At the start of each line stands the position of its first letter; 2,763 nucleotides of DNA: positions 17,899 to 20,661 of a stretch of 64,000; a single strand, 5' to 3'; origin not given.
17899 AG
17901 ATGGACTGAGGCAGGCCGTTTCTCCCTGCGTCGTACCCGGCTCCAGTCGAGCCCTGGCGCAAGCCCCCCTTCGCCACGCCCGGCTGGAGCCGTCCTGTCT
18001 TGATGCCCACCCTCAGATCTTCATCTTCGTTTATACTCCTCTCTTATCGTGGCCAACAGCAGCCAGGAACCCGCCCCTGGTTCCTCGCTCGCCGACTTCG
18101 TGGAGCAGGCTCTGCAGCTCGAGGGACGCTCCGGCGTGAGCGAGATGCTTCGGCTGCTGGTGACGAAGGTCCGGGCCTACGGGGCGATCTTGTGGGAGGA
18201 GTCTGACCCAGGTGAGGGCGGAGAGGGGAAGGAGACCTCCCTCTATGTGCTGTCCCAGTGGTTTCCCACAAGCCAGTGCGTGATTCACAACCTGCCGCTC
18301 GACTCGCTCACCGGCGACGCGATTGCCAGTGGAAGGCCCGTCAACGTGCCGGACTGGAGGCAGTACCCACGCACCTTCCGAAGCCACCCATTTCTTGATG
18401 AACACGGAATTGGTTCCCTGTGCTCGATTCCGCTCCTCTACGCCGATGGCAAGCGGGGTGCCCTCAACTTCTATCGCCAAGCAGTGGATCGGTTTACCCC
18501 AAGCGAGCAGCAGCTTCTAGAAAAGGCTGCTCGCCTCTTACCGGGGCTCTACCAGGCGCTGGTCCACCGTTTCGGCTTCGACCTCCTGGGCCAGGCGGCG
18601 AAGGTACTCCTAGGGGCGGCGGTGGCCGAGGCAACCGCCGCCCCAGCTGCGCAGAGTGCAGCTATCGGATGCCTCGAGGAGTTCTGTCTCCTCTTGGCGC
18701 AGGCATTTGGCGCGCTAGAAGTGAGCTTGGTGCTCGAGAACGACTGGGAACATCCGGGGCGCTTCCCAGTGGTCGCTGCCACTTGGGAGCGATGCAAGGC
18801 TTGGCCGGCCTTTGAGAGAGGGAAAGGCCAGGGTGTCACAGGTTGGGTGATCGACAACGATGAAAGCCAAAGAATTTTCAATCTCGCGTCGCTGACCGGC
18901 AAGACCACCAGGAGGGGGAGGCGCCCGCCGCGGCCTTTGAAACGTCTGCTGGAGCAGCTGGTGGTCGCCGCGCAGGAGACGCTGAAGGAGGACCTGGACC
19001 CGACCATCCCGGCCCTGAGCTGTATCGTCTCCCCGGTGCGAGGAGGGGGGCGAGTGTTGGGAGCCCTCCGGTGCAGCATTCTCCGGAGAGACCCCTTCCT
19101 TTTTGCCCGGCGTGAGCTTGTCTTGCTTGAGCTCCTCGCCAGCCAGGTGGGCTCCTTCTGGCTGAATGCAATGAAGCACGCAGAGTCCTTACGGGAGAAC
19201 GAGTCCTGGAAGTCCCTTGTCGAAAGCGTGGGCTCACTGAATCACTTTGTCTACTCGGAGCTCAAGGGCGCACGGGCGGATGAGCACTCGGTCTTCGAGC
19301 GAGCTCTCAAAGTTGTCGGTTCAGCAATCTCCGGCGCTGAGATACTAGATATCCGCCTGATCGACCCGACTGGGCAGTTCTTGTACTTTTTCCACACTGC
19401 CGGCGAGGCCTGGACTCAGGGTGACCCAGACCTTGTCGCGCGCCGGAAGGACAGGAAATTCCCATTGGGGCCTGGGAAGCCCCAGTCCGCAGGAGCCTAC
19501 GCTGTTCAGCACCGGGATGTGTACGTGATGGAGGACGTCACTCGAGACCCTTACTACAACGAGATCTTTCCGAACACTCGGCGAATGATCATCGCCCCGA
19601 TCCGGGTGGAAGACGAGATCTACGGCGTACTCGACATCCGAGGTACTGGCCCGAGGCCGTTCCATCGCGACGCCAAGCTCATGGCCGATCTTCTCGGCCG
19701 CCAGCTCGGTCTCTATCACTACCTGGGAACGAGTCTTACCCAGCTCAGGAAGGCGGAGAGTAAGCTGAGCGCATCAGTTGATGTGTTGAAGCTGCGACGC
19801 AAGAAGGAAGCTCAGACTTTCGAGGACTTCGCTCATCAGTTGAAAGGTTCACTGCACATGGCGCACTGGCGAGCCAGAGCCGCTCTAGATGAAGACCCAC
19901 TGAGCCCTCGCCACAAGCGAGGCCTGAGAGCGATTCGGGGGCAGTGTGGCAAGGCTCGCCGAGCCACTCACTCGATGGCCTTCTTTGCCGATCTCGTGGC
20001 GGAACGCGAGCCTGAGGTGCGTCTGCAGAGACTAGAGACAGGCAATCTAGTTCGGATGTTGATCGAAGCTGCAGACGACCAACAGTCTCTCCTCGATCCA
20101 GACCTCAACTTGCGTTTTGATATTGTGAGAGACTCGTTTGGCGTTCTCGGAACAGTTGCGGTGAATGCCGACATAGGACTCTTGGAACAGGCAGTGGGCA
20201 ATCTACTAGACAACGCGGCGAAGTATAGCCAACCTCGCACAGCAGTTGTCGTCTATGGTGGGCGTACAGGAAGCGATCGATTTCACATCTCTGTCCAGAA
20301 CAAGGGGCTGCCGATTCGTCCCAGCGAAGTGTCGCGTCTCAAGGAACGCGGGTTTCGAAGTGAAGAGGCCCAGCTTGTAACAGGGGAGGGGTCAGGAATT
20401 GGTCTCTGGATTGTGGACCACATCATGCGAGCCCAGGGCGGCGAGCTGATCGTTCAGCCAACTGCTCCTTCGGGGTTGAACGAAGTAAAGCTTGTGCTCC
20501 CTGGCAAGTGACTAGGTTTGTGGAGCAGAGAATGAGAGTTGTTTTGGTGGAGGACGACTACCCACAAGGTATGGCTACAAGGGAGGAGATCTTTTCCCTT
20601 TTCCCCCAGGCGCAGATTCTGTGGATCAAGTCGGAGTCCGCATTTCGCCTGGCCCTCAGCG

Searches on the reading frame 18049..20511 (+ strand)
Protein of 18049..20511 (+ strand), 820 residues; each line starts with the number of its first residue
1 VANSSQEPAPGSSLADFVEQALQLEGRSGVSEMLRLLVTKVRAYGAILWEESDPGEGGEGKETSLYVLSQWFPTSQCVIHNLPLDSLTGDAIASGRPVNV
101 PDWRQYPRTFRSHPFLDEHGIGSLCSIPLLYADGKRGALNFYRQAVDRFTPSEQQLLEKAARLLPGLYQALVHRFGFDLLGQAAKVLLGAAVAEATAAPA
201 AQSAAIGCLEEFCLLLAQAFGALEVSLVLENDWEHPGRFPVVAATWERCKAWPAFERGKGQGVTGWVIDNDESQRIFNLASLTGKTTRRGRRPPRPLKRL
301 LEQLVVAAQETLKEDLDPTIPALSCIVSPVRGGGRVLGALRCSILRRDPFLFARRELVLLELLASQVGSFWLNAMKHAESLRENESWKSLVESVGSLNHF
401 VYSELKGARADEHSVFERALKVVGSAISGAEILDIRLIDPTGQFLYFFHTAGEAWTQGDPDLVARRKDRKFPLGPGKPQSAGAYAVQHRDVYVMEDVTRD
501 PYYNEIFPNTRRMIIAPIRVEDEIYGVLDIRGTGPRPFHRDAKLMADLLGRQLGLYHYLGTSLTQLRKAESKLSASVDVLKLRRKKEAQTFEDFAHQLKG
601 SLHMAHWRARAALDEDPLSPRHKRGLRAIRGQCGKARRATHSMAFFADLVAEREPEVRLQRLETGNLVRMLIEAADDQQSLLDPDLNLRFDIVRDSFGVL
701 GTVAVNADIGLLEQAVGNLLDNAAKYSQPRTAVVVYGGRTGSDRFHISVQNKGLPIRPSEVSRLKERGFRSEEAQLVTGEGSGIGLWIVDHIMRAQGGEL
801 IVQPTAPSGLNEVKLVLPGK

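Call 3: search_protein_families(library=pfam, proteins=[window:18049-20511:+], max_evalue=1)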
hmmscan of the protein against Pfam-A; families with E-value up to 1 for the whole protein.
window:18049-20511:+ (820 aa): 4 families
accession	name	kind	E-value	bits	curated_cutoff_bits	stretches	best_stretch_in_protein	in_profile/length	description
PF01590.32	GAF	-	2.4e-26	93.3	22.4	3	68-163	38-128/133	GAF domain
PF13185.12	GAF_2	-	7.2e-23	81.7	28.6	3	68-162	36-129/136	GAF domain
PF02518.31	HATPase_c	-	4.7e-13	50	26.4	1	708-810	2-101/111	Histidine kinase-, DNA gyrase B-, and HSP90-like ATPase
PF13492.12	GAF_3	-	2.1e-12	48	27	2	84-163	53-122/129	GAF domain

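Call 4: search_protein_families(library=padloc, proteins=[window:18049-20511:+], max_evalue=1)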
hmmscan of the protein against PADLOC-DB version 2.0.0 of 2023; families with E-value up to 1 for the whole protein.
window:18049-20511:+ (820 aa): 3 families
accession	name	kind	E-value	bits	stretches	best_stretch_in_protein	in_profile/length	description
PDLC04647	PDC-M43B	-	3.3e-14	50.7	1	715-807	231-322/347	-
PDLC04650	PDC-M43B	-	4.8e-07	27.3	1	712-806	227-322/344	-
PDLC04649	PDC-M43B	-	0.00022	18.3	1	709-793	226-309/345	-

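Call 5: search_protein_families(library=ncbifam, proteins=[window:18049-20511:+], max_evalue=1)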
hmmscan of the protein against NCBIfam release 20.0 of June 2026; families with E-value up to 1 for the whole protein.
window:18049-20511:+ (820 aa): 60 families (the best 25 are shown)
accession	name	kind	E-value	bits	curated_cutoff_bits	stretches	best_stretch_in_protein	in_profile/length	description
TIGR01386.1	cztS_silS_copS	subfamily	4.7e-20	72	292.55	1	699-804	341-445/457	heavy metal sensor histidine kinase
TIGR02966.1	phoR_proteo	equivalog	1.6e-17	63.6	334.2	1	699-807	217-324/333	phosphate regulon sensor histidine kinase PhoR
NF007345.0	PRK09835.1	subfamily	5.5e-16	58.2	423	1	703-806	367-469/482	Cu(+)/Ag(+) sensor histidine kinase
NF008312.0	PRK11100.1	equivalog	5.2e-15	55.2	356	1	585-812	253-468/477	two-component system sensor histidine kinase CreC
NF046044.1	PnpS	equivalog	5.9e-14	51.9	400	1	702-809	276-382/390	two-component system histidine kinase PnpS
NF033091.0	HK_VanS_ACDEFG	equivalog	1.3e-12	47.5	400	1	663-803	147-280/293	vancomycin resistance histidine kinase VanS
NF033092.0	HK_WalK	equivalog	7e-12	44.7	725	1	703-809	480-585/594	cell wall metabolism sensor histidine kinase WalK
NF007898.0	PRK10604.1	equivalog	2.5e-10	40.1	478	1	561-815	189-419/433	two-component system sensor histidine kinase RstB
NF012163.2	BaeS_SmeS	equivalog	7.3e-10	38.3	500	1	584-810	237-450/457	sensor histidine kinase efflux regulator BaeS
NF047874.1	MASE3_PAS_HK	subfamily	9.3e-10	37.9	560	1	705-806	513-613/655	MASE3 domain-containing sensor histidine kinase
NF008235.0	PRK11006.1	equivalog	1.7e-09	37.1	390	1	677-809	290-414/431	phosphate regulon sensor histidine kinase PhoR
NF041832.1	near_NosP_CTERM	subfamily_domain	4.9e-09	35.7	400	1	702-805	111-212/370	NahK/ErcS family hybrid sensor histidine kinase/response regulator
NF006800.0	PRK09303.1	equivalog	7.6e-09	35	342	1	660-806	229-365/383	histidine kinase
NF041735.1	hist_kin_RppB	equivalog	1.9e-08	33.5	400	1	701-808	323-429/438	two-component system sensor histidine kinase RppB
NF007004.0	PRK09467.1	equivalog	2.1e-08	33.4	415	1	712-818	335-435/440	two-component system sensor histidine kinase EnvZ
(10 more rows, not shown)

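Call 57: find_related_loci(query=A5, collection=metagenome_contigs, flank=7000)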
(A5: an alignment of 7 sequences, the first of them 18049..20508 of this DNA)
Query A5 (820 aa) in metagenome_contigs; peptide patterns used: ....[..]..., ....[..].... (x = any residue, [..] = any of these).
600 stretches matched a pattern (row limit reached: there are more); 476 encode a relative of the query (tblastn E <= 1e-3); the best 80 are kept; 80 distinct loci.
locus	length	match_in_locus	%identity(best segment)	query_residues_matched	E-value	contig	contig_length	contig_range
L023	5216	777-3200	36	8-819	9e-159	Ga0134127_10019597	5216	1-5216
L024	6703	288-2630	35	21-818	7e-143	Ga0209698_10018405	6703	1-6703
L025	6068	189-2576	34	12-817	8e-129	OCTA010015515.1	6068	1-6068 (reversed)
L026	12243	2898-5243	32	9-817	1e-106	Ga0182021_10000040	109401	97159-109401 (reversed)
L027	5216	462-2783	30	13-820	5e-98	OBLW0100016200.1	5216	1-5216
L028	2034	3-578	46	626-818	6e-47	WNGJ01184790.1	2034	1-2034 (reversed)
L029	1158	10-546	48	642-820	2e-48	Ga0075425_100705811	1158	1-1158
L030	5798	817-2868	38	9-817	1e-44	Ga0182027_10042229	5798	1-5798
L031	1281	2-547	47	637-818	5e-47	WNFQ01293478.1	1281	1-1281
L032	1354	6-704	39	587-818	1e-43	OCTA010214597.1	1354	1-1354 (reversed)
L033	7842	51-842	38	545-818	5e-41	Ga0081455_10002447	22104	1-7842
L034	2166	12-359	54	703-818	6e-31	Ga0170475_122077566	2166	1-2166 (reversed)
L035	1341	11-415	42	682-818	1e-25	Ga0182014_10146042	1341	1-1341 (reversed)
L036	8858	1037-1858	29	538-820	3e-17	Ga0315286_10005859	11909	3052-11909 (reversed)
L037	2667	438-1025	32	614-818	4e-16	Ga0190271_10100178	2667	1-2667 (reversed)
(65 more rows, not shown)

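Call 63: search_protein_families(library=pfam, proteins=[L033:2171-4666:-, L033:802-3246:-, L033:1119-2384:+, L033:2476-3567:+, L033:3997-4953:-, L033:4953-6401:+, L027:4140-4685:+, L027:3242-3904:-], max_evalue=0.01)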
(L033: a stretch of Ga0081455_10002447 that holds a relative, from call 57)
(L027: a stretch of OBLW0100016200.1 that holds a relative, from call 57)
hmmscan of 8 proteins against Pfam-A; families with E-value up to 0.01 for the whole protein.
L033:2171-4666:- (832 aa): 0 families

L033:802-3246:- (815 aa): 0 families

L033:1119-2384:+ (422 aa): 0 families

L033:2476-3567:+ (364 aa): 0 families

L033:3997-4953:- (319 aa): 0 families

L033:4953-6401:+ (483 aa): 0 families

L027:4140-4685:+ (182 aa): 0 families

L027:3242-3904:- (221 aa): 0 families

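Call 98: search_protein_families(library=pfam, proteins=[L033:1363-2373:+, L033:2384-3352:+, L033:3374-3994:+, L033:3997-4953:-, L027:4140-4685:+], max_evalue=0.1)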
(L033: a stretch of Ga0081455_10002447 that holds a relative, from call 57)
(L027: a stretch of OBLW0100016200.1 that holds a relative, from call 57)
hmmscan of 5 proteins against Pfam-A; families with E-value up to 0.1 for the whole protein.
L033:1363-2373:+ (337 aa): 2 families
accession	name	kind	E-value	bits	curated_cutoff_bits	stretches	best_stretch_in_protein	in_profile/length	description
PF00497.25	SBP_bac_3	-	9.2e-13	48.5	26.4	1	74-286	2-114/132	Bacterial extracellular solute-binding proteins, family 3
PF12974.12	Phosphonate-bd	-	0.0065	16.3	27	1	173-253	89-180/242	ABC transporter, phosphonate, periplasmic substrate-binding protein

L033:2384-3352:+ (323 aa): 0 families

L033:3374-3994:+ (207 aa): 1 family
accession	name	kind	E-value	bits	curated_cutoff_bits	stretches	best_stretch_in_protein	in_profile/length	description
PF13532.12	2OG-FeII_Oxy_2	-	6.3e-14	53.1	31.2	1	89-202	77-194/194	2OG-Fe(II) oxygenase superfamily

L033:3997-4953:- (319 aa): 1 family
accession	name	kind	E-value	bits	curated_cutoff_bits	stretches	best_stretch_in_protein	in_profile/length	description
PF19731.4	DUF6222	-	0.092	13.4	26.9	0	283-307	21-42/62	Family of unknown function (DUF6222)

L027:4140-4685:+ (182 aa): 0 families
